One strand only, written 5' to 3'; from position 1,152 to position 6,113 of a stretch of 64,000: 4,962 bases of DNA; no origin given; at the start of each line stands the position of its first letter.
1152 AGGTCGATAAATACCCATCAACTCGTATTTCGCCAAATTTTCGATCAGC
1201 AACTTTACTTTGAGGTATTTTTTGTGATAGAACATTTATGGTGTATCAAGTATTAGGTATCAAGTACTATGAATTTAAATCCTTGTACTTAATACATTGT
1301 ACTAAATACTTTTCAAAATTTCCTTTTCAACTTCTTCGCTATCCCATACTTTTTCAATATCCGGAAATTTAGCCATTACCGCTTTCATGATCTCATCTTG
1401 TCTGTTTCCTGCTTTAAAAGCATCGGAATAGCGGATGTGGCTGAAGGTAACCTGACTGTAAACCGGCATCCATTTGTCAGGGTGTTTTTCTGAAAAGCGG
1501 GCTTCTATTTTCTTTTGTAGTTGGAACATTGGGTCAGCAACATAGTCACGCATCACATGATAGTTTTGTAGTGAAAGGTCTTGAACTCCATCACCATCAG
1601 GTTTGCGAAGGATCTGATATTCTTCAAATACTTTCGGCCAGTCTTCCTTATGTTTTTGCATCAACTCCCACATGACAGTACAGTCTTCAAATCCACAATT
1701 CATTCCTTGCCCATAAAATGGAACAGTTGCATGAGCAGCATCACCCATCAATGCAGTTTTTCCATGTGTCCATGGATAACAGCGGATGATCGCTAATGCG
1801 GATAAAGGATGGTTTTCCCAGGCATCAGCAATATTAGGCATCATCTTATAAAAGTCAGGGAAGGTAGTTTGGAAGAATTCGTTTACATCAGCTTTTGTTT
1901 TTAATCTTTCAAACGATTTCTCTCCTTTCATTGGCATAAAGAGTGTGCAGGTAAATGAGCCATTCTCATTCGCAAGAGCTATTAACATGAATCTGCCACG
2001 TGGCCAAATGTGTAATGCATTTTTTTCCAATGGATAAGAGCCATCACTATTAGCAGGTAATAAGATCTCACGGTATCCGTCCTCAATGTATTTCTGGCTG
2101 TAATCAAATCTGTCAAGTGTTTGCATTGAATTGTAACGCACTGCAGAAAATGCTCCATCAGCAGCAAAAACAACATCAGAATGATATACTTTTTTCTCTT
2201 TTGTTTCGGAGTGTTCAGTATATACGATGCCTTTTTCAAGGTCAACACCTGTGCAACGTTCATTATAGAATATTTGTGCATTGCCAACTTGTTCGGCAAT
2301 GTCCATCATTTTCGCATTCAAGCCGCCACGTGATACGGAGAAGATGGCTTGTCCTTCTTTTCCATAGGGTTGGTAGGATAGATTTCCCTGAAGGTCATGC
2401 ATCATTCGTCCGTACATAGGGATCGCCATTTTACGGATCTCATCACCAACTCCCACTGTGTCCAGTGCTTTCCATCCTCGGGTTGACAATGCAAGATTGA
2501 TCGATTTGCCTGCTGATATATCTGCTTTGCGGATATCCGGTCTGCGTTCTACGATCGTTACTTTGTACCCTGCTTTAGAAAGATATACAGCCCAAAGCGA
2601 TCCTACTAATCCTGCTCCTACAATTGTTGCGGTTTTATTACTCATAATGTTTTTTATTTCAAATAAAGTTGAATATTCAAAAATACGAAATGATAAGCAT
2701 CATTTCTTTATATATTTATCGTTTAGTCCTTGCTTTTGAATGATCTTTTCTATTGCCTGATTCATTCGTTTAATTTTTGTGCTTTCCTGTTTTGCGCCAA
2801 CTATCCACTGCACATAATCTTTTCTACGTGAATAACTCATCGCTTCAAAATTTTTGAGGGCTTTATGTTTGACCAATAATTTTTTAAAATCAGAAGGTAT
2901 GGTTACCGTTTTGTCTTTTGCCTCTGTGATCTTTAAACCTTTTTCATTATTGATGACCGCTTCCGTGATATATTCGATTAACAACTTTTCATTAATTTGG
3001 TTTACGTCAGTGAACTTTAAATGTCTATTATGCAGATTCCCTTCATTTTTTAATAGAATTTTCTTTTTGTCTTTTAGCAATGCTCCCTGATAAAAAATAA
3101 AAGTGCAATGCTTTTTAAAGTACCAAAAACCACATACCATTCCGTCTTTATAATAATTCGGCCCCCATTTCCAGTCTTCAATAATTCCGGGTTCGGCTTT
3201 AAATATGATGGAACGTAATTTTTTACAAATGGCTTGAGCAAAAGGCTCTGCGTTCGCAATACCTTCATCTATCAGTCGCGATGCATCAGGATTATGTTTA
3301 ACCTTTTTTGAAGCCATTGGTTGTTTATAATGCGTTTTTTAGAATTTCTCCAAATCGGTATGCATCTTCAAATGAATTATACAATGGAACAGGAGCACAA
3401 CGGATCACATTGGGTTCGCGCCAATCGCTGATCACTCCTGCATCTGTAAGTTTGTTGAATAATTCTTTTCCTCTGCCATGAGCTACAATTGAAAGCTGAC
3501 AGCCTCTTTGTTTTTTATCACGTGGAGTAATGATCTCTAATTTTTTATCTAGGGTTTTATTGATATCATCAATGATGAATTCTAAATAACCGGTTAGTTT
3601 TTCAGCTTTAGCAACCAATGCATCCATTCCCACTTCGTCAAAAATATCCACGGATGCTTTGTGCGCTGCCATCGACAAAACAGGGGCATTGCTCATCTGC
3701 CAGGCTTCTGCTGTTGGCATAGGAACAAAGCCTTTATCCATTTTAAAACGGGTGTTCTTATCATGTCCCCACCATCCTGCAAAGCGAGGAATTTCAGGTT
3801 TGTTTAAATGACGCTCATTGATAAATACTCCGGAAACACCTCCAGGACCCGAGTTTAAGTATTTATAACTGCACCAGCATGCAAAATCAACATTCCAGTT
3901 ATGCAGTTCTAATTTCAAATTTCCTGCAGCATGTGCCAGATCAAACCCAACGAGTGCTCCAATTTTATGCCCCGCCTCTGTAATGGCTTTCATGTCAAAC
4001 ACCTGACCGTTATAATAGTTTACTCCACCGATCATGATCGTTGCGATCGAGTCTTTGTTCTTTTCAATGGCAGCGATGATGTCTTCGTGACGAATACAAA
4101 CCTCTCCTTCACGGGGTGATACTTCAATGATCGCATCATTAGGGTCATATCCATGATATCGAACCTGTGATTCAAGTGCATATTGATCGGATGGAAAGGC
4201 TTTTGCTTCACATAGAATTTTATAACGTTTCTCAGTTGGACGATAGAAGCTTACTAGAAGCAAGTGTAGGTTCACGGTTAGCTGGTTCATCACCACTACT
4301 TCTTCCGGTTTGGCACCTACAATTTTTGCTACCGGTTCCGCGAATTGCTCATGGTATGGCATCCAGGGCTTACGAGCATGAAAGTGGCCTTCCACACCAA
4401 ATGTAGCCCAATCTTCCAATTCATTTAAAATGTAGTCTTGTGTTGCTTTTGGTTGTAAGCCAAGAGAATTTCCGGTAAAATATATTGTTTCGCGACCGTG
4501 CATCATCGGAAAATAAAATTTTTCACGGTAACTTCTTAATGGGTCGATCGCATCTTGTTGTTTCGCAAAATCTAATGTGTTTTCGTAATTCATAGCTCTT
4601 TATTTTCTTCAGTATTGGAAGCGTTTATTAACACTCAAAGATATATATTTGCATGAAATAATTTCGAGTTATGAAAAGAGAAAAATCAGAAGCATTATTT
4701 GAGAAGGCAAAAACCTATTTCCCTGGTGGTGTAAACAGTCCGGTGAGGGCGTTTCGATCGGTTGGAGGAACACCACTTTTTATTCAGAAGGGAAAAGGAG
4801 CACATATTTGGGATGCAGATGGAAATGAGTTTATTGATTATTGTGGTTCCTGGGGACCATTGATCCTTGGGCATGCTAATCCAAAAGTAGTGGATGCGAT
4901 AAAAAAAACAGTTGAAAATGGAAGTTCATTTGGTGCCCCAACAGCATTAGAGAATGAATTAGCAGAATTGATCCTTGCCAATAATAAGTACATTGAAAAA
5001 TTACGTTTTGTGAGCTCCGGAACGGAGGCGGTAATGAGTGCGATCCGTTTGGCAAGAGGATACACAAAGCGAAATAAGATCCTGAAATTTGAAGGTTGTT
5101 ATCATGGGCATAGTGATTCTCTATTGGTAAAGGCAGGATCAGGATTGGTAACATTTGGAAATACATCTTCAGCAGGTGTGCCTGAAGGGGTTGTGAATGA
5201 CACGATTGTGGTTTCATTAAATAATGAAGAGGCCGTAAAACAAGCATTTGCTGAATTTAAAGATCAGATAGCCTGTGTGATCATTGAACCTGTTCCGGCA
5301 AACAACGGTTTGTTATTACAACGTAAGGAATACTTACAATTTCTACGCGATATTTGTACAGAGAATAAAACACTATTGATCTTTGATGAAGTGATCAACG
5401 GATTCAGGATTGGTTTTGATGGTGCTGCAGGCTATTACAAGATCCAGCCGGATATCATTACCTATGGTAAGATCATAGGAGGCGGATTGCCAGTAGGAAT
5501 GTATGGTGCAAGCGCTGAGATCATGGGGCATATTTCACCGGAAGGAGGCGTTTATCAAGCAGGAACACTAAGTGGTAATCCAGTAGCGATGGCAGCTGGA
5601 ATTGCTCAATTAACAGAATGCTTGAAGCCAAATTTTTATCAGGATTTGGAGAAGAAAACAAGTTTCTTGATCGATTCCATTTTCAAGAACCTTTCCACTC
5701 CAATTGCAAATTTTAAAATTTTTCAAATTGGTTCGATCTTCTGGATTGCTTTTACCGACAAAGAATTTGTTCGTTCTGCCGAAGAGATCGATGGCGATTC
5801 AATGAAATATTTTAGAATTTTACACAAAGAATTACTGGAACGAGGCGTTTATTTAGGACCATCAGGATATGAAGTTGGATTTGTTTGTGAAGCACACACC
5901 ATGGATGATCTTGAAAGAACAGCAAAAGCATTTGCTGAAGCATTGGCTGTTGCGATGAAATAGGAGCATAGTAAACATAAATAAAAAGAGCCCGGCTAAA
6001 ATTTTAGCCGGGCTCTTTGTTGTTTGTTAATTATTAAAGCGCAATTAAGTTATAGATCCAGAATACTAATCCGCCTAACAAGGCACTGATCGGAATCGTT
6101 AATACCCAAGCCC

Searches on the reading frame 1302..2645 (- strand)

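Call 21: search_protein_families(library=pfam, proteins=[window:1302-2645:-], max_evalue=0.01)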
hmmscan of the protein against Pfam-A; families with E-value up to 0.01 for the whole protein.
window:1302-2645:- (447 aa): 8 families
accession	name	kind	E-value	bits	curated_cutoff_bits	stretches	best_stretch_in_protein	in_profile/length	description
PF01494.25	FAD_binding_3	-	4.3e-22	79.2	22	1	6-349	4-340/349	FAD binding domain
PF01266.30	DAO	-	1.2e-08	35.4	27.9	1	7-39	3-35/353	FAD dependent oxidoreductase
PF07992.20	Pyr_redox_2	-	7.5e-08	32.6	26.1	1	4-53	143-193/291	Pyridine nucleotide-disulphide oxidoreductase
PF00070.33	Pyr_redox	-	2.7e-07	31.4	22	1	7-59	3-56/82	Pyridine nucleotide-disulphide oxidoreductase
PF13450.12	NAD_binding_8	-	2.4e-06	28.1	21.9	1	8-38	1-31/68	NAD(P)-binding Rossmann-like domain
PF02558.23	ApbA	-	6e-06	26.4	22.2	1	7-40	2-38/150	Ketopantoate reductase PanE/ApbA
PF02737.24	3HCDH_N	-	0.00011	22.7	22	1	6-42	2-38/180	3-hydroxyacyl-CoA dehydrogenase, NAD binding domain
PF01488.26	Shikimate_DH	-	0.0087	16.6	24.3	0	2-36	11-46/138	Shikimate / quinate 5-dehydrogenase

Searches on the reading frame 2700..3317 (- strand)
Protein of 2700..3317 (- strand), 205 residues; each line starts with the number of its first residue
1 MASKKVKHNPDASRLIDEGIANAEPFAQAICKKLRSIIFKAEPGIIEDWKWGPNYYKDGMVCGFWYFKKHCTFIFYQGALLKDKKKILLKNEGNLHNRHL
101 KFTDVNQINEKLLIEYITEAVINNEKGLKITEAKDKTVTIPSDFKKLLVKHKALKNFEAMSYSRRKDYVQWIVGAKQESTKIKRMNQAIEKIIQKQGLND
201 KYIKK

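Call 21: search_protein_families(library=pfam, proteins=[window:2700-3317:-], max_evalue=0.01)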
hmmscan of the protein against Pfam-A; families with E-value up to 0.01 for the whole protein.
window:2700-3317:- (205 aa): 3 families
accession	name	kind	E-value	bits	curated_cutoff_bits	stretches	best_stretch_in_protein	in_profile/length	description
PF08818.16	DUF1801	-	2.8e-18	66.5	27.2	1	28-121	2-85/85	Domain of unknown function (DU1801)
PF13376.11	OmdA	-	3.9e-16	59.2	25.6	1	137-192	1-57/60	Bacteriocin-protection, YdeI or OmpD-Associated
PF18899.5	DUF5655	-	0.0035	17.8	24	0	18-120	3-105/109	Domain of unknown function (DUF5655)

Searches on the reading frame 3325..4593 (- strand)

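Call 21: search_protein_families(library=pfam, proteins=[window:3325-4593:-], max_evalue=0.01)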
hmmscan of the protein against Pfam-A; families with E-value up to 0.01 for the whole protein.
window:3325-4593:- (422 aa): 3 families
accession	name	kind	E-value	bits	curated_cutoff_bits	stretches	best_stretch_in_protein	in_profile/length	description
PF22580.2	KYNU_C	-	7.6e-24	84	27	1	328-418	3-90/90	Kynureninase C-terminal domain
PF00266.25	Aminotran_5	-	5.6e-15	55.6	21.5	1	38-347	2-297/371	Aminotransferase class-V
PF01041.23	DegT_DnrJ_EryC1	-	6.8e-05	22.7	19.8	1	79-224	24-151/360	DegT/DnrJ/EryC1/StrS aminotransferase family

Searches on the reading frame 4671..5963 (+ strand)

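Call 21: search_protein_families(library=pfam, proteins=[window:4671-5963:+], max_evalue=0.01)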
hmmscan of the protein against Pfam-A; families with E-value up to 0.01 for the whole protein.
window:4671-5963:+ (430 aa): 2 families
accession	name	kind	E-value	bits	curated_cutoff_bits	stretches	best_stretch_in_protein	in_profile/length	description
PF00202.27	Aminotran_3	-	7.8e-70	236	30.5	1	34-413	9-389/403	Aminotransferase class-III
PF00155.27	Aminotran_1_2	-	0.0045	16.6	19.7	1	78-248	32-194/361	Aminotransferase class I and II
